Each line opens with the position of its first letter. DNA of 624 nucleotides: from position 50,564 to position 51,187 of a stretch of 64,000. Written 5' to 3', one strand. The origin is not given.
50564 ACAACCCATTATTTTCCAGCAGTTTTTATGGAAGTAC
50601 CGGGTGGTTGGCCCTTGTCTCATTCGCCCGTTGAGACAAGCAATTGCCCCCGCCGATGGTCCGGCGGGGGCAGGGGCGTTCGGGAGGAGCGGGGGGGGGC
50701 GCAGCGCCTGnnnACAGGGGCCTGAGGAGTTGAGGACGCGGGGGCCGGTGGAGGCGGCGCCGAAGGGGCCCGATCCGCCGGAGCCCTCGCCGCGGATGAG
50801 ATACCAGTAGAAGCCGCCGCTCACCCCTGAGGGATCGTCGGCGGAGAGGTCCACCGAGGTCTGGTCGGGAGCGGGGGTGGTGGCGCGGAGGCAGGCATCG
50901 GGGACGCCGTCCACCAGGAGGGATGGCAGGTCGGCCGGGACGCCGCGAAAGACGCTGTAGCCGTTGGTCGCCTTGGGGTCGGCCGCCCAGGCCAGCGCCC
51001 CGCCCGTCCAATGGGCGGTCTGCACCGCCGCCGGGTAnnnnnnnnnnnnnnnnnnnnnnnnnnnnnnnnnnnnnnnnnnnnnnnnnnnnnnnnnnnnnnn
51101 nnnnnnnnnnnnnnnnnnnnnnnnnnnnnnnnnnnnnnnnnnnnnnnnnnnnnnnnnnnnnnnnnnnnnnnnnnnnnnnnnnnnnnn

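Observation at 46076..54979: Paralogous giant secreted proteins share an unassigned Cys-rich N-terminal domain and a C-terminal domain ending in a terminal cysteine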

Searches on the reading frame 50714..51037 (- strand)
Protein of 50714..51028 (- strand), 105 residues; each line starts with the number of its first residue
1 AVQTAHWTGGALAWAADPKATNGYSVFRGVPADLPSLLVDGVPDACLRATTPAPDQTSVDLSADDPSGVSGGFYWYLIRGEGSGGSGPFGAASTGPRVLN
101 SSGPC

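Call 23: find_homologous_proteins(query=window:50714-51028:-, max_evalue=0.01)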
Query window:50714-51028:-: 18 candidates shared short words with the query, none scored E <= 0.01.

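Call 41: search_protein_representatives(alignment_id=A2)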
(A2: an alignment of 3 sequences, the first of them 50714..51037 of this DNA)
Query: 3 sequences, 108 profile positions. Proteins with E-value up to 0.001 (for the whole library): 369; up to 1e-10: 38; up to 1e-30: 1. The best 150 are listed.
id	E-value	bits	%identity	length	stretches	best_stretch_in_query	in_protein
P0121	2.6e-42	159.6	-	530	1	1-108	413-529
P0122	3.1e-28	114.3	-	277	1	3-108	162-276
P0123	3.0e-21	91.8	-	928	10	7-67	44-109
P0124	3.0e-18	82.2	-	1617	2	3-108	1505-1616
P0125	3.3e-18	82.0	-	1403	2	4-108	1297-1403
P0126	3.6e-17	78.7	-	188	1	13-107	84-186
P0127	1.2e-15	73.8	-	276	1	8-106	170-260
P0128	7.4e-15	71.3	-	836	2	11-105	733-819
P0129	1.9e-14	70.0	-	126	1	14-107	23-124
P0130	5.2e-14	68.5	-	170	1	16-105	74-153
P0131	5.4e-14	68.5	-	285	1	11-107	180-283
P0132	5.5e-14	68.4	-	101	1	17-107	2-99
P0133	6.7e-14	68.2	-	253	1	11-107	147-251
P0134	6.9e-14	68.1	-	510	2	14-106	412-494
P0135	1.1e-13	67.5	-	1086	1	12-106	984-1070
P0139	6.8e-13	64.9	-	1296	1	6-108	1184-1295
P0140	1.9e-12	63.5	-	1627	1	3-108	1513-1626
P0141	2.6e-12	63.1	-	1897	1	2-107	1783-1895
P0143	4.0e-12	62.5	-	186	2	4-108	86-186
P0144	4.1e-12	62.4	-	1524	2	3-107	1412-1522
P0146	7.9e-12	61.5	-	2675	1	11-107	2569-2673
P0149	1.6e-11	60.5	-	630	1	11-106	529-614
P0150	2.4e-11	60.0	-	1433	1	13-103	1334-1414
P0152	3.9e-11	59.3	-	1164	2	13-103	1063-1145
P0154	4.4e-11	59.1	-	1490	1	10-108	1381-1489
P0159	1.6e-10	57.3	-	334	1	7-108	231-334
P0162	4.5e-10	55.9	-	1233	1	12-107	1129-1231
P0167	6.2e-10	55.4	-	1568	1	12-108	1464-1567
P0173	8.9e-10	54.9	-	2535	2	13-107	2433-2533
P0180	3.2e-09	53.1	-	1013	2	12-108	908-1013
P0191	7.0e-09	52.0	-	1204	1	7-108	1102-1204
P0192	7.4e-09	52.0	-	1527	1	7-107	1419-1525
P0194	1.0e-08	51.5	-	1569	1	11-107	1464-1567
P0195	1.1e-08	51.5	-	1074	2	14-107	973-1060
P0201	1.2e-08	51.3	-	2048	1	5-105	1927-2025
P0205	1.4e-08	51.1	-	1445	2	13-108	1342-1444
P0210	2.1e-08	50.5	-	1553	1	8-103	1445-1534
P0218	4.5e-08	49.4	-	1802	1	12-107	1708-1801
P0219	4.7e-08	49.4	-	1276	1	11-108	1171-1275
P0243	2.2e-07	47.2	-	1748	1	12-107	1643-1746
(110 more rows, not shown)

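Call 46: find_homologous_proteins(query=A3, max_evalue=0.001)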
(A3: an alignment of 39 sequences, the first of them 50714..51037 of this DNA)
Query A3 (39 sequences) (108 aa, profile of the alignment): 9 proteins with E <= 0.001 among 4438 candidates.
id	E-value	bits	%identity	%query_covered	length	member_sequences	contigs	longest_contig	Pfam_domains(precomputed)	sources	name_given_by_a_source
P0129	2.1e-28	117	-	-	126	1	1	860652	-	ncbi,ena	-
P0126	2.7e-28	116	60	9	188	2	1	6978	-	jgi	jgi:hypothetical protein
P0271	3.8e-25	106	32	29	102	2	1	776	-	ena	-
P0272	2.1e-24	104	30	37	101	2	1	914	-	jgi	-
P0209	1.0e-22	98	50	9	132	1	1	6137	-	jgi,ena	jgi:hypothetical protein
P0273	1.7e-22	97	-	-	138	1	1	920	-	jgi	jgi:hypothetical protein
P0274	5.1e-22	96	43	13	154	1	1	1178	-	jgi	jgi:hypothetical protein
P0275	3.5e-12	64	33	28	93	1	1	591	-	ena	-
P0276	2.9e-10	58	32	23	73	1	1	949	-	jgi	jgi:hypothetical protein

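Call 47: list_cluster_members(proteins=[P0124, P0125, P0139, P0140, P0141, P0146, P0135, P0150, P0154, P0173])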
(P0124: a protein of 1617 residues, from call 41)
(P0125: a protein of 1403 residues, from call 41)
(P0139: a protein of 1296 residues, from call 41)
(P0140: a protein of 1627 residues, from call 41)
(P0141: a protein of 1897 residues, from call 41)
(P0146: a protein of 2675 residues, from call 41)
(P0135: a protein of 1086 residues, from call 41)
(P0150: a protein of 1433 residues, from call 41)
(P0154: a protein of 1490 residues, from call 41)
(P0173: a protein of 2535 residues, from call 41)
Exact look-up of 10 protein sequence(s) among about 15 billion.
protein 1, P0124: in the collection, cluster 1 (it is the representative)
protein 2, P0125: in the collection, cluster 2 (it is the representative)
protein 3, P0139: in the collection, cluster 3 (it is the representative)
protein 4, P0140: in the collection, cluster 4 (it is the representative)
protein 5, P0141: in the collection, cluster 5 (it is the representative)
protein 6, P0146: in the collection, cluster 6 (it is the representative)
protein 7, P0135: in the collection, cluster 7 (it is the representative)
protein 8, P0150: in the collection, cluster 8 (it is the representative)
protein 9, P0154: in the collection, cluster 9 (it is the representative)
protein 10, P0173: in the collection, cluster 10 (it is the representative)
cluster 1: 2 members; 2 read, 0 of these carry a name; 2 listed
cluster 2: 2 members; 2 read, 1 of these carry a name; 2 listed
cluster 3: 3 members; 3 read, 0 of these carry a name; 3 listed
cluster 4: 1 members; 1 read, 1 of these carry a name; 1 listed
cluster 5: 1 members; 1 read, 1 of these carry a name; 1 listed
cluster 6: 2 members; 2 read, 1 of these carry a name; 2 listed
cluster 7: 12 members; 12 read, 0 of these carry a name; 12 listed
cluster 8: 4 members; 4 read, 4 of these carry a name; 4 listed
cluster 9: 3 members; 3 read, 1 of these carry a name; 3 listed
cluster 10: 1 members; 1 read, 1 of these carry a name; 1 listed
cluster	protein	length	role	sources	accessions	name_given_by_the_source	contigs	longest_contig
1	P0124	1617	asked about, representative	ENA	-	-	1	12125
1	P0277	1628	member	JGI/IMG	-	-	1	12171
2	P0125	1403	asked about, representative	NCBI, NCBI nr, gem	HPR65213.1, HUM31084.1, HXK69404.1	MAG TPA: proprotein convertase P-domain-containing protein [Thermoanaerobaculia bacterium] | proprotein convertase P-domain-containing protein [Thermoanaerobaculia bacterium]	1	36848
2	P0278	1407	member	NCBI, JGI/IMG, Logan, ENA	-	-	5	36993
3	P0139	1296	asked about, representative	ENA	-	-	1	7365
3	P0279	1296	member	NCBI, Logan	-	-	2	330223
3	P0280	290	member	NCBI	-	-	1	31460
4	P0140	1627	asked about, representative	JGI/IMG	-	fibronectin type 3 domain-containing protein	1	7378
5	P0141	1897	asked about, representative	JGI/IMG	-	hypothetical protein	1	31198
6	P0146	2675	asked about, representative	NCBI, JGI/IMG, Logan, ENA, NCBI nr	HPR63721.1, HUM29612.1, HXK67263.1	MAG TPA: hypothetical protein PK014_05815 [Thermoanaerobaculia bacterium] | hypothetical protein [Thermoanaerobaculia bacterium]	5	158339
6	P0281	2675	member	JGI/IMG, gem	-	-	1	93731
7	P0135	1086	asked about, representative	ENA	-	-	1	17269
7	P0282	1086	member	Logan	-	-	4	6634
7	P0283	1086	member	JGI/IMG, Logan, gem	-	-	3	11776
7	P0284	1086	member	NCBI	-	-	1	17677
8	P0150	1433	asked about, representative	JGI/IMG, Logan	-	hypothetical protein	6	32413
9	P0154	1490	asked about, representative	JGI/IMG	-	-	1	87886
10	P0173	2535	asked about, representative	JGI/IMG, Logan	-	fibronectin type 3 domain-containing protein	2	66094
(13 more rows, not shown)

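Call 49: search_protein_families(library=pfam, proteins=[P0124, P0125, P0139, P0140, P0135, P0150, P0154], max_evalue=0.001)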
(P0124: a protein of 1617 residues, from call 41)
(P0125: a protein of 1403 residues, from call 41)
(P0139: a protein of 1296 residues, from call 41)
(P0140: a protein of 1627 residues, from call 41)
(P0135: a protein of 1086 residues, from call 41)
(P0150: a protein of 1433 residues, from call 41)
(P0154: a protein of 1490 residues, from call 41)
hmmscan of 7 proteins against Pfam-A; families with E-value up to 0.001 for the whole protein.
P0124 (1617 aa): 4 families
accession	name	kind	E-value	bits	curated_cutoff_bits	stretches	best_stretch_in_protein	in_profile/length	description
PF00082.27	Peptidase_S8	-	7e-37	127.7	21.8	1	326-634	1-288/288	Subtilase family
PF13927.12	Ig_3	-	3.2e-13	50.4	30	2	1160-1222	6-76/78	Immunoglobulin domain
PF21910.2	GH85_C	-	4.5e-05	24.2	27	0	803-840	18-54/95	GH85 endohexosaminidases, C-terminal domain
PF07679.22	I-set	-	0.0001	22.7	23.7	0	1166-1228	10-71/90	Immunoglobulin I-set domain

P0125 (1403 aa): 1 family
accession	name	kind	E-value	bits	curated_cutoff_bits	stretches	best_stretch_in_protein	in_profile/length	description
PF01483.27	P_proprotein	-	1.7e-13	50.9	21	1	801-906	3-86/86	Proprotein convertase P-domain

P0139 (1296 aa): 4 families
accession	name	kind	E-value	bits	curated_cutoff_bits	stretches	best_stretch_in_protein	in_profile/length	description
PF19081.6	Ig_7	-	1.6e-09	38.3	27.3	1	541-614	9-82/84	Ig-like domain CHU_C associated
PF05048.19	NosD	-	2.9e-09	37.1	23.6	2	205-359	29-160/212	Periplasmic copper-binding protein (NosD)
PF19408.5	PKD_6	-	4.6e-05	24.1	25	1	449-527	6-82/82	PKD-like domain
PF22352.2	K319L-like_PKD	-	0.00039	20.8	27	0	548-614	19-84/84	K319L-like, PKD domain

P0140 (1627 aa): 1 family
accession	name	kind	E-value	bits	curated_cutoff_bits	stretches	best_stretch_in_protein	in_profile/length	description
PF00041.27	fn3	-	3.1e-11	43.8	25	0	985-1064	1-78/84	Fibronectin type III domain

P0135 (1086 aa): 1 family
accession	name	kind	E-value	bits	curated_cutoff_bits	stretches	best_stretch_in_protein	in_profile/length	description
PF13365.12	Trypsin_2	-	5.3e-12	47.1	27.6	1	199-348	9-144/144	Trypsin-like peptidase domain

P0150 (1433 aa): 1 family
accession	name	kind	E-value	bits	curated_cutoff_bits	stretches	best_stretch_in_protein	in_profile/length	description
PF20773.4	InhA-like_MAM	-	3.6e-13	49.9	26.9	1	822-931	58-163/191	Immune inhibitor A-like, MAM domain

P0154 (1490 aa): 2 families
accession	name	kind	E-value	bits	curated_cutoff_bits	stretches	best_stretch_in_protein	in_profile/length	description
PF13927.12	Ig_3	-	4.7e-13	49.9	30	2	649-716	2-77/78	Immunoglobulin domain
PF00041.27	fn3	-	0.00021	21.9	25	1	467-538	2-72/84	Fibronectin type III domain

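Call 56: search_protein_families(library=pfam, proteins=[P0141, P0146, P0173], max_evalue=0.01)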
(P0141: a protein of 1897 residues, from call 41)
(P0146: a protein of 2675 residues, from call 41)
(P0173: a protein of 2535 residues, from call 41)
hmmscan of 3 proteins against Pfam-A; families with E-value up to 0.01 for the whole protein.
P0141 (1897 aa): 3 families
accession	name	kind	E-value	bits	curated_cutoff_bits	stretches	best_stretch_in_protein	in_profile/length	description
PF00041.27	fn3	-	3.8e-06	27.5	25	0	718-779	13-70/84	Fibronectin type III domain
PF18370.7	RGI_lyase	-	7.7e-05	23.4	27.8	0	1615-1672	16-69/86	Rhamnogalacturonan I lyases beta-sheet domain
PF20773.4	InhA-like_MAM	-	0.0018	18.3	26.9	0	1379-1433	118-175/191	Immune inhibitor A-like, MAM domain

P0146 (2675 aa): 4 families
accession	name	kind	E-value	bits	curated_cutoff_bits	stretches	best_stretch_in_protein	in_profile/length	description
PF00041.27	fn3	-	1e-48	163.9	25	1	1304-1383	2-78/84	Fibronectin type III domain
PF21910.2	GH85_C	-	4.2e-28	98.1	27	0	1866-1889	19-42/95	GH85 endohexosaminidases, C-terminal domain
PF24489.1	Ig_J_second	-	6.1e-09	36.3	27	0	1893-1935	49-91/105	Tip attachment protein J second Ig-like domain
PF19081.6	Ig_7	-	2.5e-05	24.9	27.3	1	2209-2283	1-81/84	Ig-like domain CHU_C associated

P0173 (2535 aa): 3 families
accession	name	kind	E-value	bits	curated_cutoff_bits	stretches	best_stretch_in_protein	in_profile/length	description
PF00041.27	fn3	-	1.5e-40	137.7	25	1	1529-1608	2-79/84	Fibronectin type III domain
PF21910.2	GH85_C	-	8.2e-12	45.8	27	0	803-826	18-41/95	GH85 endohexosaminidases, C-terminal domain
PF01447.24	Peptidase_M4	-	0.0019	19.1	22.4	1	425-476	92-143/145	Thermolysin metallopeptidase, catalytic domain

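Call 57: predict_structure(alignment_id=A3)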
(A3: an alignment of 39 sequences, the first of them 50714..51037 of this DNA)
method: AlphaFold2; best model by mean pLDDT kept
length: 108 residues; sequences in the alignment: 39
mean_pLDDT: 73.1   pTM: 0.67
mean pLDDT of the five models: 73.1, 71.6, 68.3, 58.4, 57.8
residues with pLDDT >= 90: 22; 70-90: 49; 50-70: 15; < 50: 22
segments of 3 or more residues with pLDDT < 50: 1-9, 96-108
pLDDT, mean of each block of 10 residues (from residue 1): 41 81 91 78 70 94 88 81 80 52 42
secondary structure, 60 per line:
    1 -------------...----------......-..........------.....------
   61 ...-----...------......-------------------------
elements in order: E14-16 E27-32 H34-43 E50-54 E61-63 E78-83

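Call 63: list_cluster_members(proteins=[P0128, P0134, P0143, P0159, P0152, P0149, P0180, P0192, P0195, P0201])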
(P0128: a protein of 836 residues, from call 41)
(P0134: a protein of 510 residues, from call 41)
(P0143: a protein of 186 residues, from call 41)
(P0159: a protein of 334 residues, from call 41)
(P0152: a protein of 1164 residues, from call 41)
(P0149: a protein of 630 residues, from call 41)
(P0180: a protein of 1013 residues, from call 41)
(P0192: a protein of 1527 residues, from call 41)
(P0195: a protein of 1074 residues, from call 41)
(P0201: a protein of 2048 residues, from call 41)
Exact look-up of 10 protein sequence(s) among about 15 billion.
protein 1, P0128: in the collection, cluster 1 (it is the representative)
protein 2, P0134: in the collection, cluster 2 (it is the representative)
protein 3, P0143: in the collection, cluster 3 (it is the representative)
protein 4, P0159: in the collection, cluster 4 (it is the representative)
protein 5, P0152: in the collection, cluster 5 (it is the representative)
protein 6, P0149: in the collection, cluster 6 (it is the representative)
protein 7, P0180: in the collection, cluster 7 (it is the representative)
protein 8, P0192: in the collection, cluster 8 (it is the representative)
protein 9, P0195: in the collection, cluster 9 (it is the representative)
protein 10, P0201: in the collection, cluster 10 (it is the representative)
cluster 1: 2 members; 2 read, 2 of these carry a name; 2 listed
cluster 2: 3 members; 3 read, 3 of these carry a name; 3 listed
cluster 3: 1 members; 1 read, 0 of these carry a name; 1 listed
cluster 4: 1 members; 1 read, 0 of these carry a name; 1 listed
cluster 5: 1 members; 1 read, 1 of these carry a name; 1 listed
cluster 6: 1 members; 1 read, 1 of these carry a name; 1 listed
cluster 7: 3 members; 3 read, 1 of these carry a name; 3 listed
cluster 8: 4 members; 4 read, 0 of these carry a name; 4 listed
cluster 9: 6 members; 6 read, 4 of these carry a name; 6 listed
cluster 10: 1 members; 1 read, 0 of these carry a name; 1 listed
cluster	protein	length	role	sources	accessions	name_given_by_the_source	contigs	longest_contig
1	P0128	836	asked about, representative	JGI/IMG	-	hypothetical protein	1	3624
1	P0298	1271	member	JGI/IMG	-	hypothetical protein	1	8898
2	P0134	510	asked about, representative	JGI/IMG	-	hypothetical protein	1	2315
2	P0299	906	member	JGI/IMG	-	hypothetical protein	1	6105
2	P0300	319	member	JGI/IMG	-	hypothetical protein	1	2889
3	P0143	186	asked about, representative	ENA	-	-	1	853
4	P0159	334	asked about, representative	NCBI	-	-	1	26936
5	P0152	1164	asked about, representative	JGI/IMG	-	hypothetical protein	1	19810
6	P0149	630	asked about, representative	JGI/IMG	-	hypothetical protein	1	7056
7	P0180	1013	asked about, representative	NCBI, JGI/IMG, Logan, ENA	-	-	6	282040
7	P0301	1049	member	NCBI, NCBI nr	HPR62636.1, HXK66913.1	MAG TPA: hypothetical protein PK014_00305 [Thermoanaerobaculia bacterium] | hypothetical protein [Thermoanaerobaculia bacterium]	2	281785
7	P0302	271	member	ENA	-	-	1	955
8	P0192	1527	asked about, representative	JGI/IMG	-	-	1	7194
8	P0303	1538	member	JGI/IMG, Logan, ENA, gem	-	-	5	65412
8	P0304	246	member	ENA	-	-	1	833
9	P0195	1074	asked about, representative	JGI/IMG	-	hypothetical protein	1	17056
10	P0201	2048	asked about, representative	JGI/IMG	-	-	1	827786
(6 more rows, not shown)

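Call 79: search_protein_families(library=pfam, alignment_id=A5, max_evalue=0.0001)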
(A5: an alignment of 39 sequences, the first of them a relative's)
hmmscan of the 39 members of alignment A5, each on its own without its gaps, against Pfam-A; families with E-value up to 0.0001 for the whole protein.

A. member 1, P0142 (611 aa): 1 family
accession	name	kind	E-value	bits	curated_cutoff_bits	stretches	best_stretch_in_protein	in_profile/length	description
PF20773.4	InhA-like_MAM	-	7.3e-09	35.8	26.9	1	5-103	69-163/191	Immune inhibitor A-like, MAM domain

B. families by the number of members that match (of 39 scanned): 46 families (the first 25 are shown)
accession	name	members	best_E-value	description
PF00041.27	fn3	7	1.8e-13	Fibronectin type III domain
PF01483.27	P_proprotein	6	9.5e-16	Proprotein convertase P-domain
PF20773.4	InhA-like_MAM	6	3.5e-13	Immune inhibitor A-like, MAM domain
PF13418.12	Kelch_4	5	2.1e-94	Galactose oxidase, central domain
PF24681.1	Kelch_KLHDC2_KLHL20_DRC7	5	1.6e-89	KLHDC2/KLHL20/DRC7 Kelch-repeats domain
PF01344.31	Kelch_1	5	2.9e-77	Kelch motif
PF13964.12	Kelch_6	5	4.4e-63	Kelch motif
PF24981.1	Beta-prop_ATRN-LZTR1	5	1.8e-46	Attractin/LZTR1 beta-propeller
PF07646.21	Kelch_2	5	6.1e-40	Kelch motif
PF25210.1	Kelch_FKB95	5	3.7e-28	FKB95, Kelch-repeats domain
PF13415.12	Kelch_3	4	1.2e-66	Galactose oxidase, central domain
PF07250.17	Glyoxal_oxid_N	4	1.8e-21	Glyoxal oxidase N-terminus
PF13620.12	CarboxypepD_reg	3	8.9e-88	Carboxypeptidase regulatory-like domain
PF00082.27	Peptidase_S8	3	1.9e-33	Subtilase family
PF24996.1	NANM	3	7e-13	N-acetylneuraminate epimerase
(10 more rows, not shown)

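Call 81: find_encoding_contigs(protein=P0129, flank=10000, max_places=2)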
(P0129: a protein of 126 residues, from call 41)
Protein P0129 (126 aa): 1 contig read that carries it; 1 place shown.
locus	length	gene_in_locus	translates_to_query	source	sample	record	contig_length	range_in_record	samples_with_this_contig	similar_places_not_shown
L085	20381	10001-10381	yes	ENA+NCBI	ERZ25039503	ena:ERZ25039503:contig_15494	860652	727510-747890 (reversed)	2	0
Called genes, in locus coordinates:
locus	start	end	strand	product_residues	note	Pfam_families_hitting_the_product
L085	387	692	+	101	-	-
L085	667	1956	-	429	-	-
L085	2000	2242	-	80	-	-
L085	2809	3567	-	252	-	PF12704:MacB_PCD, PF02687:FtsX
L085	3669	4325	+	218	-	-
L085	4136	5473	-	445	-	PF07690:MFS_1, PF13000:Acatn, PF03092:BT1, PF07690:MFS_1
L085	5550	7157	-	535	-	-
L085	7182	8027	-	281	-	PF13557:Phenol_MetA_deg (weak)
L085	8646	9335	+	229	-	PF09471:Peptidase_M64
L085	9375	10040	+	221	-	PF09471:Peptidase_M64 (weak)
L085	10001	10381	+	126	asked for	-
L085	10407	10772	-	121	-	PF00665:rve, PF13683:rve_3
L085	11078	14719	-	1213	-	PF02366:PMT, PF13231:PMT_2, PF13522:GATase_6, PF13537:GATase_7, PF00733:Asn_synthase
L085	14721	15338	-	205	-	PF18911:PKD_4, PF00801:PKD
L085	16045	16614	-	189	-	-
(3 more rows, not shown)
